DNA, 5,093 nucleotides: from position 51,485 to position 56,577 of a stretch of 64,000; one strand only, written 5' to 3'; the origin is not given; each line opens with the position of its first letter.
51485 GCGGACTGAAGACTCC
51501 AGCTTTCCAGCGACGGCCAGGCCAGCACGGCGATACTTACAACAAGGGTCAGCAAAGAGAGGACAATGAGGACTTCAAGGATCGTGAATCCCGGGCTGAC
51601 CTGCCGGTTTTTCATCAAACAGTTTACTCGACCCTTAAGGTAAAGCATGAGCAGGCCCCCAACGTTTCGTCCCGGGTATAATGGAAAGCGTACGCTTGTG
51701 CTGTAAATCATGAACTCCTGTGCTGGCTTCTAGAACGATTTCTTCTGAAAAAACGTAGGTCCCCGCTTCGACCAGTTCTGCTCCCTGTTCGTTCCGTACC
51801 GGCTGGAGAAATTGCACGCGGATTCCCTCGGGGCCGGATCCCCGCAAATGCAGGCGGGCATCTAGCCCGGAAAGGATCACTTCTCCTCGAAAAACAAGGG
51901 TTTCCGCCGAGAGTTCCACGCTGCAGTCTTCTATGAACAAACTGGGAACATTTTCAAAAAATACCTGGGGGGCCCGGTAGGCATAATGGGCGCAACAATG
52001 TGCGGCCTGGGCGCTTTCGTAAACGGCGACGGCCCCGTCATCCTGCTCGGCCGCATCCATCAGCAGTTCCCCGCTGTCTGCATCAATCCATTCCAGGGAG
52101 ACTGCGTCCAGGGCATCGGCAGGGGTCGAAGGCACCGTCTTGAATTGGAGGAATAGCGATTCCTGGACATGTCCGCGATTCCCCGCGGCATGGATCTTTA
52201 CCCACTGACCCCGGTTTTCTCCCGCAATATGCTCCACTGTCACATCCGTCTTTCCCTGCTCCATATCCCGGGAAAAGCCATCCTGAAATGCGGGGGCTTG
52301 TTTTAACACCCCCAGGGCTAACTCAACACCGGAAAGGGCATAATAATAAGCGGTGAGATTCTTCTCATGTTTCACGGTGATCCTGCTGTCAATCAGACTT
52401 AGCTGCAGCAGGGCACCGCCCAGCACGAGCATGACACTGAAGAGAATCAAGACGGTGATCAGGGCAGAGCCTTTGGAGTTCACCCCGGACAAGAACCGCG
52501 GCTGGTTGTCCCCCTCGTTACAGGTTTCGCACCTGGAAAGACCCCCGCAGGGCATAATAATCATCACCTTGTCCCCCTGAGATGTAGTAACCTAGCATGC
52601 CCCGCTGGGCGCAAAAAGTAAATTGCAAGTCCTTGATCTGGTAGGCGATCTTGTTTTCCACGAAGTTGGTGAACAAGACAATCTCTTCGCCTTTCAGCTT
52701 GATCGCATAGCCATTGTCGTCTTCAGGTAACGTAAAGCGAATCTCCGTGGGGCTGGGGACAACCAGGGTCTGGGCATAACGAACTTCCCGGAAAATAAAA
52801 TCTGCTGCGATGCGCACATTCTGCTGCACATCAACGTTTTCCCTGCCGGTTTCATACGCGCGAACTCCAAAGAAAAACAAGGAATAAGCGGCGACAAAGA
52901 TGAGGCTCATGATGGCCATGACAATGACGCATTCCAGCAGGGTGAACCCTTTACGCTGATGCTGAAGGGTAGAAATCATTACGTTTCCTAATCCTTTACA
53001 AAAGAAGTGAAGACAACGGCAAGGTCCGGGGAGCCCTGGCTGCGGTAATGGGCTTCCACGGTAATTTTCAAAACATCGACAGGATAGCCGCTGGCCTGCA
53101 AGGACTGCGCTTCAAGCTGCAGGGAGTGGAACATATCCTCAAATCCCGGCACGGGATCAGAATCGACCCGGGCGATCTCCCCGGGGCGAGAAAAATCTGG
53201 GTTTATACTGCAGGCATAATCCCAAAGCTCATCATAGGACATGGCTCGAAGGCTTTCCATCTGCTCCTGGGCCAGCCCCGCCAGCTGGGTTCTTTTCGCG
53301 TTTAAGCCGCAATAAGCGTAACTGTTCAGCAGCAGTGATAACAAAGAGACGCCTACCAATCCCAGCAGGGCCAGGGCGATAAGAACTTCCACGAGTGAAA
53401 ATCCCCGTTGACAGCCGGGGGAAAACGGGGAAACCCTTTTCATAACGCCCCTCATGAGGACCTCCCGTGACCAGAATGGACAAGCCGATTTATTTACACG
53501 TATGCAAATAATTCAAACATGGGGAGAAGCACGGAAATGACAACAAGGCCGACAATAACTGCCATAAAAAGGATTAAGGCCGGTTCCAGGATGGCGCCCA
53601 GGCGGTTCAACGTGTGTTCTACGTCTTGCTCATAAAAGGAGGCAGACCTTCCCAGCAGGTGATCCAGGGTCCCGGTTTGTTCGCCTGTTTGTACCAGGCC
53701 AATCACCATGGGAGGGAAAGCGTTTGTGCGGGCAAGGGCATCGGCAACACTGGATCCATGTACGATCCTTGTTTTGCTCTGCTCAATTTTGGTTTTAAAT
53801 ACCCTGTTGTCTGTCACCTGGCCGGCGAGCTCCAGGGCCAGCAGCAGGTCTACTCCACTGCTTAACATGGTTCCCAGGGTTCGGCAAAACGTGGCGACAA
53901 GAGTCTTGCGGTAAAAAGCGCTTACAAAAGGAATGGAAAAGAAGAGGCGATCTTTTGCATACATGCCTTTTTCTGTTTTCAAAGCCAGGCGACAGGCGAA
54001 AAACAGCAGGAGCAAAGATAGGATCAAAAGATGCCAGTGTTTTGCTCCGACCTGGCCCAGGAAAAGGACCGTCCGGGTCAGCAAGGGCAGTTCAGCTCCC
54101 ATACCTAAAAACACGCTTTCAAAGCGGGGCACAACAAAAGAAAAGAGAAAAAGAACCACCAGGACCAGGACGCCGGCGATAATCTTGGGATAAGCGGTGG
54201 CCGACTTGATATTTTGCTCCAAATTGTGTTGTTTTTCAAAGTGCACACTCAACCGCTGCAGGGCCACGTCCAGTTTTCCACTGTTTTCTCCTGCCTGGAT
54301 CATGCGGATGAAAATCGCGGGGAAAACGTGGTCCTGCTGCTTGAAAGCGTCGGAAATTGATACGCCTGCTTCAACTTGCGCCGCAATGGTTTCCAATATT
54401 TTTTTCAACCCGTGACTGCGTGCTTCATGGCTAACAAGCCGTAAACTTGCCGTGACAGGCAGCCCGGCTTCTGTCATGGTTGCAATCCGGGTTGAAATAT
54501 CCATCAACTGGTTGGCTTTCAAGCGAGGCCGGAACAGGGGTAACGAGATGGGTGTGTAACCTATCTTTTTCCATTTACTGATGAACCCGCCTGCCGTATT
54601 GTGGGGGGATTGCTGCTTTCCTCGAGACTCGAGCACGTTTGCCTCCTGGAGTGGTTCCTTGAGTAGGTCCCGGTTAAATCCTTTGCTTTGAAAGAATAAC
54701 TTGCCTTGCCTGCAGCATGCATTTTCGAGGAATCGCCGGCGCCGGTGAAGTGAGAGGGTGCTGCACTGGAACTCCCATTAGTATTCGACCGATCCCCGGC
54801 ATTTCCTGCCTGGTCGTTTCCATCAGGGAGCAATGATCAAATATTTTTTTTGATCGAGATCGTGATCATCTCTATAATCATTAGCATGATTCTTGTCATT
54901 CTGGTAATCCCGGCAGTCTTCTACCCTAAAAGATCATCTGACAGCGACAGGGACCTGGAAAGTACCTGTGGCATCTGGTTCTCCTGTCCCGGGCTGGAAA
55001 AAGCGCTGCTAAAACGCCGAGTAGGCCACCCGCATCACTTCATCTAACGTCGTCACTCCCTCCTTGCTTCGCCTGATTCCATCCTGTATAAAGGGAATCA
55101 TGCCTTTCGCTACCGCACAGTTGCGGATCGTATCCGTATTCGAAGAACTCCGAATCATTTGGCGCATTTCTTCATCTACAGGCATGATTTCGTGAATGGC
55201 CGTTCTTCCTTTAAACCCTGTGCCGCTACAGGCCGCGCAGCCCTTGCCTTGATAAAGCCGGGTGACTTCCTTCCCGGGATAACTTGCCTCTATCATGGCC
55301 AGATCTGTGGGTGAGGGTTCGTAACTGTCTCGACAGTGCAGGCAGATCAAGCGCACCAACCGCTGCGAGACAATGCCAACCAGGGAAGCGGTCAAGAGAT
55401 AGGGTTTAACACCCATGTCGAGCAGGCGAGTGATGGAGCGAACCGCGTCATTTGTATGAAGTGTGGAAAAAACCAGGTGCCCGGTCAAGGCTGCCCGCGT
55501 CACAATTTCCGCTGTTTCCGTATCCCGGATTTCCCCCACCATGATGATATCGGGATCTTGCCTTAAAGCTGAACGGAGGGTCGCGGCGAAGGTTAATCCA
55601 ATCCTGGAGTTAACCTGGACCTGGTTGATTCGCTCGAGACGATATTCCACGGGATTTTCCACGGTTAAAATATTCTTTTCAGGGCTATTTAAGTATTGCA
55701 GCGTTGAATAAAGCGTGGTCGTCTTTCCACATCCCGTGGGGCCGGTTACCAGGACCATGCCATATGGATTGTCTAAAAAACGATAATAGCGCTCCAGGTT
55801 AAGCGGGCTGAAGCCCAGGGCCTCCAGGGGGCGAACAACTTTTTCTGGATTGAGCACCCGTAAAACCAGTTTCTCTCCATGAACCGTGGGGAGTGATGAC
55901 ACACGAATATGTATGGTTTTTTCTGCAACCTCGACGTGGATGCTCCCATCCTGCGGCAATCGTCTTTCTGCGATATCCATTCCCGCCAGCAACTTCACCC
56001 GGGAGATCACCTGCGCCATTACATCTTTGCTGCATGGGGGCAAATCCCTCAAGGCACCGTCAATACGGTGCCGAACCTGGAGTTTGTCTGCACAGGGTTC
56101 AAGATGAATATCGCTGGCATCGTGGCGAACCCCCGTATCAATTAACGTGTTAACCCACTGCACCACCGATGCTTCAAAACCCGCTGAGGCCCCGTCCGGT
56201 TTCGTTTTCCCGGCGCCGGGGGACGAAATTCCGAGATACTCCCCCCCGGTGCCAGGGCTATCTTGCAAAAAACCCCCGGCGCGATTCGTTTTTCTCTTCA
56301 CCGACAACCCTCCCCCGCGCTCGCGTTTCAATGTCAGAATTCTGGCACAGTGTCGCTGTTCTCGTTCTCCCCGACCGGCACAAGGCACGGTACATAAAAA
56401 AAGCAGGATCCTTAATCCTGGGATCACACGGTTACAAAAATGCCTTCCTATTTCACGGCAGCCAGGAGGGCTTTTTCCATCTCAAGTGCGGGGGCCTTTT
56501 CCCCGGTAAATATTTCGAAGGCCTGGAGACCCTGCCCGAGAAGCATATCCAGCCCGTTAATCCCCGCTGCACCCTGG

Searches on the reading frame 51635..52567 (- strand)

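Call 31: search_protein_families(library=pfam, proteins=[window:51635-52567:-], max_evalue=0.00001)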
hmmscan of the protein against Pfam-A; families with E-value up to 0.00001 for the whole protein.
window:51635-52567:- (310 aa): 0 families

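Call 34: search_protein_families(library=pfam, proteins=[window:51635-52567:-], max_evalue=0.01)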
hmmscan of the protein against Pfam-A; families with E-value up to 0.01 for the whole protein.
window:51635-52567:- (310 aa): 1 family
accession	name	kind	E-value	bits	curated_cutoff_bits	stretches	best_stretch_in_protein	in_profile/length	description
PF14341.11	PilX_N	-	0.0036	17.7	25.5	1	32-81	1-50/51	PilX N-terminal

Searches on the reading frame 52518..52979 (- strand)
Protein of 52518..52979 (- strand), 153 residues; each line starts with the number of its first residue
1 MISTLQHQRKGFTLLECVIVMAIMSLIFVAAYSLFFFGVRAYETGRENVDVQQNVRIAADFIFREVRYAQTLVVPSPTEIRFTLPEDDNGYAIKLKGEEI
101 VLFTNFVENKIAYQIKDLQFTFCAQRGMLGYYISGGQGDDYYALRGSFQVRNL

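Call 31: search_protein_families(library=pfam, proteins=[window:52518-52979:-], max_evalue=0.00001)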
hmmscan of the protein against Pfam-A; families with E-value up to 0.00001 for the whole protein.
window:52518-52979:- (153 aa): 1 family
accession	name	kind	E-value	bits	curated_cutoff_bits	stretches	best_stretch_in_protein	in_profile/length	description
PF07963.17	N_methyl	-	6.9e-08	32.2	21.2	1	8-32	3-27/27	Prokaryotic N-terminal methylation motif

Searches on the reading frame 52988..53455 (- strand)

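Call 31: search_protein_families(library=pfam, proteins=[window:52988-53455:-], max_evalue=0.00001)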
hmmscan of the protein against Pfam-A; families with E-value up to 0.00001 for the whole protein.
window:52988-53455:- (155 aa): 1 family
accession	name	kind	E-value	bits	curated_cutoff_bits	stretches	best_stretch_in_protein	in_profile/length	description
PF07963.17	N_methyl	-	1.7e-07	30.9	21.2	1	16-38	4-26/27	Prokaryotic N-terminal methylation motif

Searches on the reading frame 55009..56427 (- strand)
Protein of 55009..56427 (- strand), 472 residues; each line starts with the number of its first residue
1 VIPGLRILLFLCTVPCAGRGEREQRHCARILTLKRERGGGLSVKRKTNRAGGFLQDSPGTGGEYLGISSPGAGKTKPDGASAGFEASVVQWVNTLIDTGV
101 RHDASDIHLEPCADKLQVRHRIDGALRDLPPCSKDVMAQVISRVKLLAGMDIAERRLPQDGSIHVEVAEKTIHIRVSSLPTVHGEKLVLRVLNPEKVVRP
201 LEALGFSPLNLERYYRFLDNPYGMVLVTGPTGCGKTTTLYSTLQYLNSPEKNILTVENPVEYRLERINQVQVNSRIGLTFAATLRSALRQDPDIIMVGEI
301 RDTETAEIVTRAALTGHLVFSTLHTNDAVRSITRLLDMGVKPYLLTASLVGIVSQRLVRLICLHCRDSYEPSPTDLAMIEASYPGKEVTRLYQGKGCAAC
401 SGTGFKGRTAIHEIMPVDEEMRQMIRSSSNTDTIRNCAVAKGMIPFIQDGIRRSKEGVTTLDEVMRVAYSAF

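Call 31: search_protein_families(library=pfam, proteins=[window:55009-56427:-], max_evalue=0.00001)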
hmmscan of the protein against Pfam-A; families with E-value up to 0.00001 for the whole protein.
window:55009-56427:- (472 aa): 1 family
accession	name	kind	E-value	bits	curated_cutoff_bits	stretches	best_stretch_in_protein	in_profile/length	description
PF00437.27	T2SSE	-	2.5e-131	438.2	24.9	1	86-466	6-370/370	Type II/IV secretion system protein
